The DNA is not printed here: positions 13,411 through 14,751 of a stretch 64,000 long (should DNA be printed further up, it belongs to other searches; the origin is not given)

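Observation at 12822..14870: Compact RiPP-like module: two paralogous Gly/Ala-rich small peptides flanking a PqqD-like RRE, with a radical SAM enzyme and a YkgJ Cys-cluster protein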

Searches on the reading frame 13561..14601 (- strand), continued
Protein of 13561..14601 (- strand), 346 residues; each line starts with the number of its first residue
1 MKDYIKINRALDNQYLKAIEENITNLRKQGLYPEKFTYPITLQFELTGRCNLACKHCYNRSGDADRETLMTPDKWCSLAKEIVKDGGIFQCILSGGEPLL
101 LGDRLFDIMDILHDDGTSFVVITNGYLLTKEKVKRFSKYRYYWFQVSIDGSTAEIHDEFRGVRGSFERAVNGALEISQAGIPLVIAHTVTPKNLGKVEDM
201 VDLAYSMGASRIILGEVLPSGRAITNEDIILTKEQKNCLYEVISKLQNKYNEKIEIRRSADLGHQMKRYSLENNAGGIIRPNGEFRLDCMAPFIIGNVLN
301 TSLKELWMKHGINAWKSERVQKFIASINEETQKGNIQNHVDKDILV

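Call 13: find_related_loci(query=window:13561-14601:-, collection=genome_contigs, flank=4000)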
Query window:13561-14601:- (346 aa) in genome_contigs; peptide patterns used: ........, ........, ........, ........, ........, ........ (x = any residue, [..] = any of these).
143 stretches matched a pattern; 3 encode a relative of the query (tblastn E <= 1e-3); 3 distinct loci.
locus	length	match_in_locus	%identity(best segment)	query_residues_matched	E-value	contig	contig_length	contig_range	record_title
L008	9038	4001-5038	95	1-346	0e+0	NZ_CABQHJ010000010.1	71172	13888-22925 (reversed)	MAG: uncultured Phascolarctobacterium sp. isolate MGYG-HGUT-00591, whole genome shotgun sequence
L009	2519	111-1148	69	1-346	0e+0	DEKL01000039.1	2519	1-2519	MAG TPA_asm: Alphaproteobacteria bacterium UBA2723 UBA2723_contig_142052, whole genome shotgun sequence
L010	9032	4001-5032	68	1-344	1e-168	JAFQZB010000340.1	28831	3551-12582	MAG: Selenomonadaceae bacterium isolate RGIG2281 Goat_Duodenum-5__c460779, whole genome shotgun sequence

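Call 16: search_solved_structures(query=window:13561-14601:-, max_evalue=0.001, show_alignments=2)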
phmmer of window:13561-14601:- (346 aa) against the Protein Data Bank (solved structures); distinct sequences matched with E-value up to 0.001: 13.
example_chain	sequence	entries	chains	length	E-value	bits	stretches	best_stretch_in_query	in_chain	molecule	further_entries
6efn_A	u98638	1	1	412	1.1e-21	80.6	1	38-226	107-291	Sporulation killing factor maturation protein SkfB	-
6c8v_A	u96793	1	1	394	1.7e-11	47.1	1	26-231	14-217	Coenzyme PQQ synthesis protein E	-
7vob_C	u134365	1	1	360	1.6e-07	34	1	45-200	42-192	Cytosylglucuronate decarboxylase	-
7voc_C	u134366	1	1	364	1.6e-07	34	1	45-200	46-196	Cytosylglucuronate decarboxylase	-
9dfu_A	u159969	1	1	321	7.4e-06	28.6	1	29-138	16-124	Radical SAM core domain-containing protein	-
8ai3_A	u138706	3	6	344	1.2e-05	27.9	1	30-137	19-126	Putative peptide biosynthesis protein YydG | Radical SAM core domain-containing protein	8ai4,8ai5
8ai1_A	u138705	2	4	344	1.2e-05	27.9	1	30-137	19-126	Putative peptide biosynthesis protein YydG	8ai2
8ai6_A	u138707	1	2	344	1.2e-05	27.9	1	30-137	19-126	Putative peptide biosynthesis protein YydG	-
5v1q_A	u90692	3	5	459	1.4e-05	27.6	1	16-204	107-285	Radical SAM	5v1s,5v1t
9dfn_A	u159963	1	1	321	1.9e-05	27.2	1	29-138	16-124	Radical SAM core domain-containing protein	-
9gm3_A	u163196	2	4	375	6e-05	25.6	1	45-194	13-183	ChlB radical SAM domain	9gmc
1tv7_A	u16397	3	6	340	0.00011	24.8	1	36-137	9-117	Molybdenum cofactor biosynthesis protein A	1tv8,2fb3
2fb2_A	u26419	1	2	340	0.00018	24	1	38-137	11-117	Molybdenum cofactor biosynthesis protein A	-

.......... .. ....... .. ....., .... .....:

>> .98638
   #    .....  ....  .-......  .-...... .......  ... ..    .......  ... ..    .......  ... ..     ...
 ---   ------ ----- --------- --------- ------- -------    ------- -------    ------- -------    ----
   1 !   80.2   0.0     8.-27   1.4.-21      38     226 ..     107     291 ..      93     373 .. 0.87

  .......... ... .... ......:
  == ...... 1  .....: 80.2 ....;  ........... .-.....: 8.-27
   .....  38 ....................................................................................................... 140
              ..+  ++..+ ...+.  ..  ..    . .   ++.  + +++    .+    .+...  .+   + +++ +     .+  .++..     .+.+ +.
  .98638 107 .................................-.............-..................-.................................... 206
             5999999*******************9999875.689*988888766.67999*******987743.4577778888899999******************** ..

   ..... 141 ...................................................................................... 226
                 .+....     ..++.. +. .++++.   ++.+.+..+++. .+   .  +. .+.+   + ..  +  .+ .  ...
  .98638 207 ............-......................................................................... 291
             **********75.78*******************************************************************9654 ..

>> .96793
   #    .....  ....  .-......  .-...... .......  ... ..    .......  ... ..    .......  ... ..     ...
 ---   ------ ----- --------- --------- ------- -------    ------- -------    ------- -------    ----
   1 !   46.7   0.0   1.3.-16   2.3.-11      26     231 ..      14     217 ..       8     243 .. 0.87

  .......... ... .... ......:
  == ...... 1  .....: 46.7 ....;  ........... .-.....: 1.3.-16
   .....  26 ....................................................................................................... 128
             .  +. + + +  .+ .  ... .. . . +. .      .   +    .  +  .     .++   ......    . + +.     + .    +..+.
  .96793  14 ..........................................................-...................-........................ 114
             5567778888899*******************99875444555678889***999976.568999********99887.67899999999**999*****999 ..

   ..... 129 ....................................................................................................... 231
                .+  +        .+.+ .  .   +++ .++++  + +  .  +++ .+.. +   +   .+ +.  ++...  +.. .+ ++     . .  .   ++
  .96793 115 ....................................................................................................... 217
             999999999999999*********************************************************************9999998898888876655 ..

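Call 20: find_related_loci(query=A1, collection=metagenome_contigs, flank=5000)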
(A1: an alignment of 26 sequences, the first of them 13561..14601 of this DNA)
Query A1 (346 aa) in metagenome_contigs; peptide patterns used: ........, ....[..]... (x = any residue, [..] = any of these).
170 stretches matched a pattern; 78 encode a relative of the query (tblastn E <= 1e-3); 77 distinct loci.
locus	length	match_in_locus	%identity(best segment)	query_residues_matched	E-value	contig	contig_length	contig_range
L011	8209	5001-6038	100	1-346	0e+0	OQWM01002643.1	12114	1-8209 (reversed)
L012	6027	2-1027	96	5-346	0e+0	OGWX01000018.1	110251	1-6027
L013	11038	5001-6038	77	1-346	0e+0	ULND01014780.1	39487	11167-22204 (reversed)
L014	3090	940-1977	77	1-346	0e+0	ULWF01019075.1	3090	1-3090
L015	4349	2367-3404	77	1-346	0e+0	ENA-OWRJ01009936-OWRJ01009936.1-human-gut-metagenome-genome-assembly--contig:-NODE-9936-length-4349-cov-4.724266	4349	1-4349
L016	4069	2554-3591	77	1-346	0e+0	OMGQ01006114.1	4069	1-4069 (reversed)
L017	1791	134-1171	75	1-346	0e+0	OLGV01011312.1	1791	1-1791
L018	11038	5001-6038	73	1-346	6e-176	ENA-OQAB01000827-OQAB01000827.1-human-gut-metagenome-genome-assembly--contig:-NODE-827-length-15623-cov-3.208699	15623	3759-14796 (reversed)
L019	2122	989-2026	70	1-346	0e+0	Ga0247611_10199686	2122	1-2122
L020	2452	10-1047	70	1-346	0e+0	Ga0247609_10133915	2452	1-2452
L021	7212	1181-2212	70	1-344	5e-170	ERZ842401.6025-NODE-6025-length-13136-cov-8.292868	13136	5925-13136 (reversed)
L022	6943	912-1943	70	1-344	1e-170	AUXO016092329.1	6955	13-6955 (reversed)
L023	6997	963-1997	69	2-346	4e-169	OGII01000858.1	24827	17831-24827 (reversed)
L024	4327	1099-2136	68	1-346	6e-174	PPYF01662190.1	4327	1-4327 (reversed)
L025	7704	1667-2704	69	1-346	3e-168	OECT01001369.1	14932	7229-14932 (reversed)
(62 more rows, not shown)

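Call 27: predict_structure(alignment_id=A2)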
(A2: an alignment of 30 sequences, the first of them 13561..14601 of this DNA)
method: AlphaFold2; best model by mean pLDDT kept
length: 346 residues; sequences in the alignment: 30
mean_pLDDT: 82.0   pTM: 0.84
mean pLDDT of the five models: 82.0, 80.4, 78.6, 78.2, 76.0
residues with pLDDT >= 90: 144; 70-90: 126; 50-70: 66; < 50: 10
segments of 3 or more residues with pLDDT < 50: 294-298
pLDDT, mean of each block of 10 residues (from residue 1): 92 94 93 80 59 69 54 78 72 60 81 83 84 90 90 93 91 94 95 97 96 91 87 95 96 92 88 67 60 51 78 84 89 80 55
secondary structure, 60 per line:
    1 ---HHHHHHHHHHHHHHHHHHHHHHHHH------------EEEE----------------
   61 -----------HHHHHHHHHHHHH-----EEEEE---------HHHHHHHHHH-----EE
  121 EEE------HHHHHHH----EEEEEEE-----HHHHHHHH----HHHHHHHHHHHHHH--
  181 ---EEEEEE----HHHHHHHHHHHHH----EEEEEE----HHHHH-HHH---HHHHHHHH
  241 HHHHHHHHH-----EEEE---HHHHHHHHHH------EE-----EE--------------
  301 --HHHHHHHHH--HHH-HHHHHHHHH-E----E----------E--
elements in order: H4-28 E41-44 H72-84 E90-94 H104-113 E119-123 H130-136 E141-147 H153-160 H165-178 E184-189 H194-206 E211-216 H221-225 H233-249 E255-258 H262-271 H303-311 H318-326

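Call 31: fold_search(model_id=the predicted structure, library=pdb)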
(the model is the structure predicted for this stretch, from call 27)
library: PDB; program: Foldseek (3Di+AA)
matches with E <= 10: 1711; with E <= 0.001: 129
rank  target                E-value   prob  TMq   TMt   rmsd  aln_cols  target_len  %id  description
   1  6efn                  2.8e-14  1.00  0.63  0.57   3.6       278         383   24  Structure of a RiPP maturase, SkfB (released 2018-10-24)
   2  5v1q_B                6.9e-12  1.00  0.54  0.43   8.4       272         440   16  Crystal structure of Streptococcus suis SuiB (released 2017-08-30)
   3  5v1t_A                7.8e-12  1.00  0.61  0.49   5.1       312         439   17  Crystal structure of Streptococcus suis SuiB bound to precursor peptide SuiA (released 2017-08-30)
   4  5v1s_A                1.0e-11  1.00  0.54  0.45   4.7       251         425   17  Crystal structure of Streptococcus suis SuiB bound to S-adenosylmethionine (released 2017-08-30)
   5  5v1q_A                1.8e-11  1.00  0.56  0.47   8.9       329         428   15  Crystal structure of Streptococcus suis SuiB (released 2017-08-30)
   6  5v1s_B                3.2e-10  1.00  0.52  0.43   8.4       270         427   15  Crystal structure of Streptococcus suis SuiB bound to S-adenosylmethionine (released 2017-08-30)
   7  7vob                  2.5e-09  1.00  0.45  0.47   3.1       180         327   21  The crystal structure of a Radical SAM Enzyme BlsE involved in the Biosynthesis of Blasticidin S (released 2022-05-04)
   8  6q2p_A                3.6e-09  1.00  0.57  0.66   7.3       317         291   15  Crystal structure of mouse viperin bound to cytidine triphosphate and S-adenosylhomocysteine (released 2020-01-22)
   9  6q2p_B                6.0e-09  1.00  0.58  0.67   8.1       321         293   16  Crystal structure of mouse viperin bound to cytidine triphosphate and S-adenosylhomocysteine (released 2020-01-22)
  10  8hzv_C                8.9e-09  1.00  0.60  0.45   7.9       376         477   15  The crystal structure of a Radical SAM Enzyme DesII (released 2024-07-10)
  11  4k37_B                1.1e-08  1.00  0.60  0.57   6.7       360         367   17  Native anSMEcpe with bound AdoMet (released 2013-05-08)
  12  4k37_A                1.5e-08  1.00  0.60  0.57   5.3       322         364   17  Native anSMEcpe with bound AdoMet (released 2013-05-08)
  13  6q2q_A                1.5e-08  1.00  0.57  0.66   7.2       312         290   15  Crystal structure of mouse viperin bound to uridine triphosphate and S-adenosylhomocysteine (released 2020-01-22)
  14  8hzv_A                1.6e-08  1.00  0.58  0.43   8.7       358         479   16  The crystal structure of a Radical SAM Enzyme DesII (released 2024-07-10)
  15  7bi7_B                2.0e-08  1.00  0.46  0.57   5.4       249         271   17  An Unexpected P-Cluster like Intermediate En Route to the Nitrogenase FeMo-co (released 2021-03-10)
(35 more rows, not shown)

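Call 44: search_protein_families(library=padloc, proteins=[window:13561-14601:-], max_evalue=0.01)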
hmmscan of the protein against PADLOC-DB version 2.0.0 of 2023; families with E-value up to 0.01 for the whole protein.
window:13561-14601:- (346 aa): 3 families
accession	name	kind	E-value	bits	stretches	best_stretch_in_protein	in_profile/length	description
PDLC02903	pVip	-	4.6e-21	73.4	1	43-221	3-175/257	Viperins not associated with kinases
PDLC02904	pVip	-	4.4e-18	63.8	1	40-249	3-203/262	Viperins associated with kinases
PDLC02905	pVip-kinase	-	3.2e-07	28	1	42-152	184-295/474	Viperin-kinase fusion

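Call 55: search_protein_representatives(protein=window:13561-14601:-)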
Query: 346 residues. Proteins with E-value up to 0.001 (for the whole library): 36525; up to 1e-10: 9991; up to 1e-30: 146. The best 150 are listed.
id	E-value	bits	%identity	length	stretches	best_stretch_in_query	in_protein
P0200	1.3e-147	507.8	65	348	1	1-344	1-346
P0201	1.5e-99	349.8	48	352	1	11-344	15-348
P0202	1.7e-92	326.6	43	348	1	8-345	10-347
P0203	1.7e-90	320.0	46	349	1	3-344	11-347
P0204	2.2e-84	299.9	42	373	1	14-331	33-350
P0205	5.0e-82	292.2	43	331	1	5-329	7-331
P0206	1.7e-80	287.2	44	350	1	9-345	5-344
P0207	2.6e-79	283.2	45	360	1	22-328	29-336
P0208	5.2e-79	282.3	42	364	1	22-328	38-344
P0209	2.9e-76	273.3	41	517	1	13-328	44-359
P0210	1.9e-75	270.6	45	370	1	23-329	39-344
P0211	1.3e-74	267.9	41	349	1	15-329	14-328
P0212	4.3e-74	266.1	40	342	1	12-345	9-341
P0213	2.2e-73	263.8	48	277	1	31-269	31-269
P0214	1.0e-72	261.6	42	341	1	20-344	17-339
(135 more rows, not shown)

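Call 57: search_protein_families(library=phrogs, proteins=[window:13561-14601:-], max_evalue=0.001)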
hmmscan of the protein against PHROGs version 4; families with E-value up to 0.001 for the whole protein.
window:13561-14601:- (346 aa): 6 families
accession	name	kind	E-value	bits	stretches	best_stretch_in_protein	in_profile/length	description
phrog_1802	-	other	4.2e-18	66.5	1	39-228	43-249/556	radical SAM domain-containing protein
phrog_15140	-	other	3.5e-12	46.9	1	47-203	94-251/366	radical SAM domain-containing protein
phrog_13987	-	other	6.9e-10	39.7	1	40-151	15-124/274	radical SAM domain-containing protein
phrog_2076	-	moron, auxiliary metabolic gene and host takeover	2.8e-06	28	1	47-147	38-139/247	QueE-like radical SAM domain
phrog_27668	-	unknown function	5.5e-06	26.9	1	40-152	6-119/335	-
phrog_14086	-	other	0.00012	22.6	1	41-151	88-206/353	radical SAM domain-containing protein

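Call 75: find_related_loci(query=A2, collection=viral_contigs, flank=6000)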
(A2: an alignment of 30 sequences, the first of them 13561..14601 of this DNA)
Query A2 (346 aa) in viral_contigs; peptide patterns used: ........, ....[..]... (x = any residue, [..] = any of these).
2 stretches matched a pattern, but none encodes a relative of the query by tblastn (E <= 1e-3).

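Call 76: search_dna_similar(query=window:13561-14601:-, collection=plasmids, mode=protein, max_evalue=1e-40, max_rows=10)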
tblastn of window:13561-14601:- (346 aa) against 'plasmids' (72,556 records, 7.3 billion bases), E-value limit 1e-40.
Records with a match: 1; places in all: 1; records where one place covers at least 80% of the query: 1.
Best place of each record, by identity: <60% 1.
By first word of the organism name: Clostridium 1.
By predicted mobility (MOB-suite, as given by PLSDB): non-mobilizable 1.
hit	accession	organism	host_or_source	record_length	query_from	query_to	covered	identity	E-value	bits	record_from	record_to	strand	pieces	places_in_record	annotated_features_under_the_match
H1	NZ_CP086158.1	Clostridium tagluense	single colony,Lamb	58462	32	324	85%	33.6%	4e-42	163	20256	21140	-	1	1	radical SAM protein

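Call 77: get_annotated_region(hit=H1, flank=5000)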
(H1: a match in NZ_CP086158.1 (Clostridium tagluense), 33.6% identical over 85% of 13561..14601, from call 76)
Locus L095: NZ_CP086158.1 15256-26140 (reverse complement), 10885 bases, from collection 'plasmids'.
description: Clostridium tagluense strain CM022 plasmid pCM022-58, complete sequence
organism: Clostridium tagluense (NCBI taxid 360422)
taxonomy: Bacteria; Bacillota; Clostridia; Eubacteriales; Clostridiaceae; Clostridium; Clostridium tagluense
host: -; source: single colony,Lamb; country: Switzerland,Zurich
typing (MOB-suite, as given by PLSDB): non-mobilizable
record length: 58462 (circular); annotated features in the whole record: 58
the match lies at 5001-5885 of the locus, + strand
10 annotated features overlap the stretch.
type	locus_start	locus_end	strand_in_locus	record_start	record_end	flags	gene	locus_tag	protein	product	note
CDS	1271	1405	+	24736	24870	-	-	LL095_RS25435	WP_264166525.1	hypothetical protein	-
CDS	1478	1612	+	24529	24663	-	-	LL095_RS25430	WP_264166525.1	hypothetical protein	-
CDS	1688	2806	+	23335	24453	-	-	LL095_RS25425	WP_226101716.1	ThiF family adenylyltransferase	-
CDS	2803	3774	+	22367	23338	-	-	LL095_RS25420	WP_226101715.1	hypothetical protein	-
CDS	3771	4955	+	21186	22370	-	-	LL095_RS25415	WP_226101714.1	radical SAM protein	-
CDS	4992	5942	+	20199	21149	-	-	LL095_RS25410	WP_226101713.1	radical SAM protein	-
CDS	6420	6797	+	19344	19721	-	-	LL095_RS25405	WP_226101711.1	hypothetical protein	-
CDS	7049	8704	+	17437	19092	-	-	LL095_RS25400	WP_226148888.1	ABC transporter ATP-binding protein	-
CDS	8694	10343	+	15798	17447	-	-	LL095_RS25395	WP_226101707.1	ABC transporter ATP-binding protein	-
CDS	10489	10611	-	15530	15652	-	-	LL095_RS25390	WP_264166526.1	hypothetical protein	-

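Call 84: search_solved_structures(query=A2, max_evalue=0.00001)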
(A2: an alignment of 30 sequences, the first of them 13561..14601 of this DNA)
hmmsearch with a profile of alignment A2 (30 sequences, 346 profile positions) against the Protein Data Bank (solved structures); distinct sequences matched with E-value up to 0.00001: 10.
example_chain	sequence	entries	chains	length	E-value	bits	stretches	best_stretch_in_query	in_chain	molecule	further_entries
6efn_A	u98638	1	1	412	9.2e-24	87.3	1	38-257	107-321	Sporulation killing factor maturation protein SkfB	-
6c8v_A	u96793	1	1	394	3.8e-12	49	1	29-254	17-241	Coenzyme PQQ synthesis protein E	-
7vob_C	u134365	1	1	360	1.5e-06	30.6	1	46-203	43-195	Cytosylglucuronate decarboxylase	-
7voc_C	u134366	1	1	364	1.5e-06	30.6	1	46-203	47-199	Cytosylglucuronate decarboxylase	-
8ai3_A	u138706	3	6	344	1.7e-06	30.5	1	31-159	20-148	Putative peptide biosynthesis protein YydG | Radical SAM core domain-containing protein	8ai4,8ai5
8ai1_A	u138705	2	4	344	1.7e-06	30.5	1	31-159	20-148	Putative peptide biosynthesis protein YydG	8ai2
8ai6_A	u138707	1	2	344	1.7e-06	30.5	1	31-159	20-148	Putative peptide biosynthesis protein YydG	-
5v1q_A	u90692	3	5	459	2.2e-06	30.1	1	15-205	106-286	Radical SAM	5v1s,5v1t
9dfu_A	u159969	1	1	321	2.2e-06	30.1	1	32-138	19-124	Radical SAM core domain-containing protein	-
9dfn_A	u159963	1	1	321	6.6e-06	28.5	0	32-138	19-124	Radical SAM core domain-containing protein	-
